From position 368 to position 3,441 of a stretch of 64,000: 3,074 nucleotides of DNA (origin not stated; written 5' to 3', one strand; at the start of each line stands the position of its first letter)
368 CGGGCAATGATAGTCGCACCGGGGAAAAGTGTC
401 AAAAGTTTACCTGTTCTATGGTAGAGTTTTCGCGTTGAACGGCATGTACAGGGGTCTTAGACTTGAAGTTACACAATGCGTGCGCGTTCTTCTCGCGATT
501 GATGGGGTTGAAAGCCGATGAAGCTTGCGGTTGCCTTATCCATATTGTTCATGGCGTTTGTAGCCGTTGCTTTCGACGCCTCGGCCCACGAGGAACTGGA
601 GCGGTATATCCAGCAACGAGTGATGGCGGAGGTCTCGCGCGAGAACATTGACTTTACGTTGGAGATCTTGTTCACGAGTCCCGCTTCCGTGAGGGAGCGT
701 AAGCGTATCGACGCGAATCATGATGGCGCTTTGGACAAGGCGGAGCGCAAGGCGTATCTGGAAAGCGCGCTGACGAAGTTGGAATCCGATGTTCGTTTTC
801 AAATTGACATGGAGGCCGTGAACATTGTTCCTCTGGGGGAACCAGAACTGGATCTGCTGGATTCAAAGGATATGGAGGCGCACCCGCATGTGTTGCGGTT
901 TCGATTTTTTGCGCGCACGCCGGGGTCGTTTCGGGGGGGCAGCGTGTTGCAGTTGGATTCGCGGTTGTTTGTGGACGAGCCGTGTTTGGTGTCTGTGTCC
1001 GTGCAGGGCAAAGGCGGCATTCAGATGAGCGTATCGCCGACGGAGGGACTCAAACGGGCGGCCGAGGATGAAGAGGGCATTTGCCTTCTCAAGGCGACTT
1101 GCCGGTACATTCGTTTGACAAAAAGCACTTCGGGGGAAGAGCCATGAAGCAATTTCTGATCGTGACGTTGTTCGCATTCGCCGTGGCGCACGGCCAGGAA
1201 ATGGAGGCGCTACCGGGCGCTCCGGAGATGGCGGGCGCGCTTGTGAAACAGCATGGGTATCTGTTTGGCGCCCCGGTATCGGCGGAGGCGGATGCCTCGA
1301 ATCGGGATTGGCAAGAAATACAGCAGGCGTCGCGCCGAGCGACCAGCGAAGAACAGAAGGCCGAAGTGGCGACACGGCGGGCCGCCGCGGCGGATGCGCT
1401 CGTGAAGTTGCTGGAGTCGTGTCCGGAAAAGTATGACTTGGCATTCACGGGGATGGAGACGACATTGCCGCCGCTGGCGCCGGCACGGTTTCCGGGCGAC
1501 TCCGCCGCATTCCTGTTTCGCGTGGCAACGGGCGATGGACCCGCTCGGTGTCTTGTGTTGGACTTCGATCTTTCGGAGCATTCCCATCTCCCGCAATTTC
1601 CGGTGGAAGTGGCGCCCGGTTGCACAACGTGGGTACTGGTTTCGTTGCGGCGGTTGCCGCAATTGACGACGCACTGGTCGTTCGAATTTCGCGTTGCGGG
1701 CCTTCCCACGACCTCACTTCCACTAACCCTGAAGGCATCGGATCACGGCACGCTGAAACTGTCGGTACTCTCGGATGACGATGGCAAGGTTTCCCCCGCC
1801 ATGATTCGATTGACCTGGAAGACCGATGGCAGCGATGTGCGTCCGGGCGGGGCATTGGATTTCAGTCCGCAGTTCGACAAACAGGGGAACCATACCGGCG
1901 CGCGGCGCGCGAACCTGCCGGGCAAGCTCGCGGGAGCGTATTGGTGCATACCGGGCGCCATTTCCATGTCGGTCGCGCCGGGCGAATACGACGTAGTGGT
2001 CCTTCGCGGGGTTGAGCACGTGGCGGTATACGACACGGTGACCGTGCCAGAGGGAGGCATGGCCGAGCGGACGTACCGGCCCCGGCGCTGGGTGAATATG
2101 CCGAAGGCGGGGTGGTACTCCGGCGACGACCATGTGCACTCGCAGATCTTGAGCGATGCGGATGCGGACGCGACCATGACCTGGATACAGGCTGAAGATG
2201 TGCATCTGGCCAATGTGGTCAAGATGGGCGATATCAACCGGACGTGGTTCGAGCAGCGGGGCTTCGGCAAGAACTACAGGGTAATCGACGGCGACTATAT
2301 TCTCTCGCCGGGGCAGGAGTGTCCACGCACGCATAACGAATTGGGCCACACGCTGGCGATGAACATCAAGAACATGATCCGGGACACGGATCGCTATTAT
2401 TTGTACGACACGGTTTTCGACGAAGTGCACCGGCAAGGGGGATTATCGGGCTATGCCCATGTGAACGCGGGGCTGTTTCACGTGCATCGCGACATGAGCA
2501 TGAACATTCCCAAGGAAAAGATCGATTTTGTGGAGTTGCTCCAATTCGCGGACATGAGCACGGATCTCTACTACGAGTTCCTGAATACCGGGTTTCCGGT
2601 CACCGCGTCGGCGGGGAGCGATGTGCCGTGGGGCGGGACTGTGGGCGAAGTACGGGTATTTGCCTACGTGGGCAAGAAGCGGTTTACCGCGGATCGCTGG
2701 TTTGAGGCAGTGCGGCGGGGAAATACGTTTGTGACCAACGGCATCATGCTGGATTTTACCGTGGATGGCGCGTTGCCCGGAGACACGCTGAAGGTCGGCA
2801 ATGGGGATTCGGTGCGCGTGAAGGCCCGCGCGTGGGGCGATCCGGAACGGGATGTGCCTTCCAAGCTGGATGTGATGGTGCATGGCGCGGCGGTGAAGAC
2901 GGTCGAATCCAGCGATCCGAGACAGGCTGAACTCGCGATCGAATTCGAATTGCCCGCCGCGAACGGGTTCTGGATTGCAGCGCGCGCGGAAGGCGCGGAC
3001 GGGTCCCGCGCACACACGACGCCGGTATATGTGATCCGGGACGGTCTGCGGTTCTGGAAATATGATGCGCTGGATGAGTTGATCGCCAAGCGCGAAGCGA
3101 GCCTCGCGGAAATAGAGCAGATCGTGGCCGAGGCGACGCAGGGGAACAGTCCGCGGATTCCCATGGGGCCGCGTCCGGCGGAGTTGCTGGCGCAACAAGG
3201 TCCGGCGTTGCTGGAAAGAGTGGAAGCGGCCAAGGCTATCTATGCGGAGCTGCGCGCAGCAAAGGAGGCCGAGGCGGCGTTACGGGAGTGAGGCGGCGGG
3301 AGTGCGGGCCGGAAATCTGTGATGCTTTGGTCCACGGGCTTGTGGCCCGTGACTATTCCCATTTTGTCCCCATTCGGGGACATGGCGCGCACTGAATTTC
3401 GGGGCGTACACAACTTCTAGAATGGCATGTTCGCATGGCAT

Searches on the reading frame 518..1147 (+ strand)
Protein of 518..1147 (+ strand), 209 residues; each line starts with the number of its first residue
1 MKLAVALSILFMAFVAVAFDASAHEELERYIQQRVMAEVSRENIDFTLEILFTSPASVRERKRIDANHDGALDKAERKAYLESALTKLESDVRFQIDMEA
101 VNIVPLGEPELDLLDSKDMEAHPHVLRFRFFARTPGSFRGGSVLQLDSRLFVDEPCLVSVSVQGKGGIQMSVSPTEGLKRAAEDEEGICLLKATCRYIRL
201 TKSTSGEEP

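Call 3: search_protein_families(library=pfam, proteins=[window:518-1147:+], max_evalue=0.01)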
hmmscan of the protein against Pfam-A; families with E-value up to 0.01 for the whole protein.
window:518-1147:+ (209 aa): 0 families

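Call 4: search_protein_families(library=ncbifam, proteins=[window:518-1147:+], max_evalue=0.01)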
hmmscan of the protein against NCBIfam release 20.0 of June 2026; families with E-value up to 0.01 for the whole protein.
window:518-1147:+ (209 aa): 0 families

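Call 47: search_protein_families(library=pfam, proteins=[window:518-1147:+], max_evalue=10)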
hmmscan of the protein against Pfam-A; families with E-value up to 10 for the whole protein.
window:518-1147:+ (209 aa): 2 families
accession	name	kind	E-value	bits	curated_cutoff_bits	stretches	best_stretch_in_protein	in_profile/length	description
PF13202.12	EF-hand_5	-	0.044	13.7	25.9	1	63-76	7-20/25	EF hand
PF13499.12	EF-hand_7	-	0.29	12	30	1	63-83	10-30/67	EF-hand domain pair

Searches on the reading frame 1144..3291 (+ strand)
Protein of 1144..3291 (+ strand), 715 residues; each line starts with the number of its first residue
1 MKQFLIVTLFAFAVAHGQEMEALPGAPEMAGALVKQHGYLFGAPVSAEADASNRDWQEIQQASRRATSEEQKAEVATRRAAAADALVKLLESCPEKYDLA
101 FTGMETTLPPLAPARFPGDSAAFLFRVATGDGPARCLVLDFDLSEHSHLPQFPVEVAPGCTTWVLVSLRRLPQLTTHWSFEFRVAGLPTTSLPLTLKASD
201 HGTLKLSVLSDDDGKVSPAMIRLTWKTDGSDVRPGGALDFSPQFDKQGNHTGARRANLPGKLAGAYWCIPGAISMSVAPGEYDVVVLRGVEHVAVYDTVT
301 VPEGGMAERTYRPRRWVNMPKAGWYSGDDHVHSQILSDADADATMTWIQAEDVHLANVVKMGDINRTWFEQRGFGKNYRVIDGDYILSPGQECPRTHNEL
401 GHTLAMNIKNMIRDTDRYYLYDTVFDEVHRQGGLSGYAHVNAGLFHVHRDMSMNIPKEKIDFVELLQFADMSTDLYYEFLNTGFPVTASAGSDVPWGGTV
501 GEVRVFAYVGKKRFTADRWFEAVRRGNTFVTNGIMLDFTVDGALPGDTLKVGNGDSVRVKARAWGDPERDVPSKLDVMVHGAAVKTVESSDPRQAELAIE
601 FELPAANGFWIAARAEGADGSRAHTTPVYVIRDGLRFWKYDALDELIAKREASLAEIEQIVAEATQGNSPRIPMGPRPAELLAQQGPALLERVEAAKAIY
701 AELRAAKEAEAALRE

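Call 3: search_protein_families(library=pfam, proteins=[window:1144-3291:+], max_evalue=0.01)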
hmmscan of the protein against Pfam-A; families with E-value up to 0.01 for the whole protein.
window:1144-3291:+ (715 aa): 0 families

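Call 4: search_protein_families(library=ncbifam, proteins=[window:1144-3291:+], max_evalue=0.01)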
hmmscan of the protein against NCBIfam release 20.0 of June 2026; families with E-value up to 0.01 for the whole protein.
window:1144-3291:+ (715 aa): 1 family
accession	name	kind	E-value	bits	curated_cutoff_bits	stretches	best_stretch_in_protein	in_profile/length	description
NF038032.1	CehA_McbA_metalo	domain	1.3e-56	192.3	80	1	323-630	1-314/315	CehA/McbA family metallohydrolase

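Call 35: search_solved_structures(query=window:1144-3291:+, max_evalue=1, show_alignments=2)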
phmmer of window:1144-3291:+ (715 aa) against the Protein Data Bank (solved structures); distinct sequences matched with E-value up to 1: 0.

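Call 47: search_protein_families(library=pfam, proteins=[window:1144-3291:+], max_evalue=10)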
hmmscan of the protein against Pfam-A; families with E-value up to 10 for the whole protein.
window:1144-3291:+ (715 aa): 1 family
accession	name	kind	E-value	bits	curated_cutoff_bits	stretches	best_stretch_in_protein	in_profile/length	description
PF08518.16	GIT_SHD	-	0.76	9.9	21.1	1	467-478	12-23/29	Spa2 homology domain (SHD) of GIT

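Call 59: find_homologous_proteins(query=window:1144-3291:+)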
Query window:1144-3291:+ (715 aa): 635 proteins with E <= 0.001 among 8000 candidates; the best 120 are listed.
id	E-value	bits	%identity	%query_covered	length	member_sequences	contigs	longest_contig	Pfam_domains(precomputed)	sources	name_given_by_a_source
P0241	0.0e+0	1650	100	100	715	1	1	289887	-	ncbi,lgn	ncbi:MAG: hypothetical protein AMXMBFR84_06200 [Candidatus Hydrogenedentota bacterium]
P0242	0.0e+0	1123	68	99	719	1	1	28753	-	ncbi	-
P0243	0.0e+0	1114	70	97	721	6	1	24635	-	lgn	-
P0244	0.0e+0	1111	68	98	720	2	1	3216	-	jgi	jgi:hypothetical protein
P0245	0.0e+0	1109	68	99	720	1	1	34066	-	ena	-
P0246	0.0e+0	1109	68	99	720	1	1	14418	-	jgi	-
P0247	0.0e+0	1107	68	97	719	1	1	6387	-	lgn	-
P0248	0.0e+0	1096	65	99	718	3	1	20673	-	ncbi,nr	ncbi:MAG: CehA/McbA family metallohydrolase [Candidatus Hydrogenedentes bacterium]|nr:CehA/McbA fami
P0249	0.0e+0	1084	65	100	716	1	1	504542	-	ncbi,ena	-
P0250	2.9e-291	986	61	100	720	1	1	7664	-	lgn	-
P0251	1.3e-288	977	62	98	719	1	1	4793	-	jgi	jgi:hypothetical protein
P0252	2.2e-288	977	62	99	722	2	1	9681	-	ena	-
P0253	3.1e-287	973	61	99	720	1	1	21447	-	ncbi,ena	-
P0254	8.9e-285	965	60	97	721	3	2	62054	-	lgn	-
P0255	5.2e-284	962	60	100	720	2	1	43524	-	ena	-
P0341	5.3e-240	817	52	97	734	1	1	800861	-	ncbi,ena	-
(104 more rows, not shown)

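Call 60: find_encoding_contigs(protein=P0249, flank=4000, max_places=1)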
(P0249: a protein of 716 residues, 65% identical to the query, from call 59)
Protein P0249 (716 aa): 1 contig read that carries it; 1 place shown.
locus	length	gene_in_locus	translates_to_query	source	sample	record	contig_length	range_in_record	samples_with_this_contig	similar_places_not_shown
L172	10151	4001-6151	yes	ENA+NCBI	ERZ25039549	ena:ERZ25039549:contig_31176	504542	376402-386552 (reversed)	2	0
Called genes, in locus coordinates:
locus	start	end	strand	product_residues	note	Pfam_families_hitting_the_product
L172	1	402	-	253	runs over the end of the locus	PF05721:PhyH, PF13640:2OG-FeII_Oxy_3 (weak)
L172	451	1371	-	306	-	PF00135:COesterase, PF07224:Chlorophyllase (faint), PF20434:BD-FAE, PF07859:Abhydrolase_3, PF00326:Peptidase_S9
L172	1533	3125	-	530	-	PF13365:Trypsin_2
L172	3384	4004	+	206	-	-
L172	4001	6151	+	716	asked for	-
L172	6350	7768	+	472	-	PF05157:MshEN, PF08668:HDOD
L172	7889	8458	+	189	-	PF12917:YfbR-like, PF13023:HD_3, PF01966:HD (weak)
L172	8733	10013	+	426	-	PF08668:HDOD (faint), PF13487:HD_5, PF01966:HD, PF13487:HD_5, PF01966:HD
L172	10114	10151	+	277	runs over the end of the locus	PF01209:Ubie_methyltran, PF13489:Methyltransf_23, PF13847:Methyltransf_31, PF08241:Methyltransf_11, PF08242:Methyltransf_12, PF13649:Methyltransf_25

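Call 61: find_encoding_contigs(protein=P0341, flank=4000, max_places=1)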
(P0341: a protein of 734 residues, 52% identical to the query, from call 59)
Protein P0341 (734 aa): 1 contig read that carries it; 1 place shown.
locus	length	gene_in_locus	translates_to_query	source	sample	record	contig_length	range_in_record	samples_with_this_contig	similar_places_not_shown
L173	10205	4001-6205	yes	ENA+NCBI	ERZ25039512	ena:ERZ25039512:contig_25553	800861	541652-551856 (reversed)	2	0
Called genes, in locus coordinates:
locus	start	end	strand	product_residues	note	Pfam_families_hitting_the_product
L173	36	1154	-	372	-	PF00890:FAD_binding_2, PF01266:DAO, PF07992:Pyr_redox_2 (faint), PF12831:FAD_oxidored, PF13450:NAD_binding_8 (weak)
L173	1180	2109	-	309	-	PF05544:Pro_racemase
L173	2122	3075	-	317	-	PF00701:DHDPS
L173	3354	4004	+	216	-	-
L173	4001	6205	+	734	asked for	-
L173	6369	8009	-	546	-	PF13385:Laminin_G_3, PF26550:Tricorn_2nd (weak), PF26549:Tricorn_N, PF07676:PD40 (weak), PF13927:Ig_3 (weak)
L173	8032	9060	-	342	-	PF13551:HTH_29 (weak), PF13565:HTH_32 (weak), PF13592:HTH_33, PF13358:DDE_3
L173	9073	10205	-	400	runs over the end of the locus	PF26550:Tricorn_2nd, PF26549:Tricorn_N, PF26550:Tricorn_2nd (weak), PF07676:PD40 (weak)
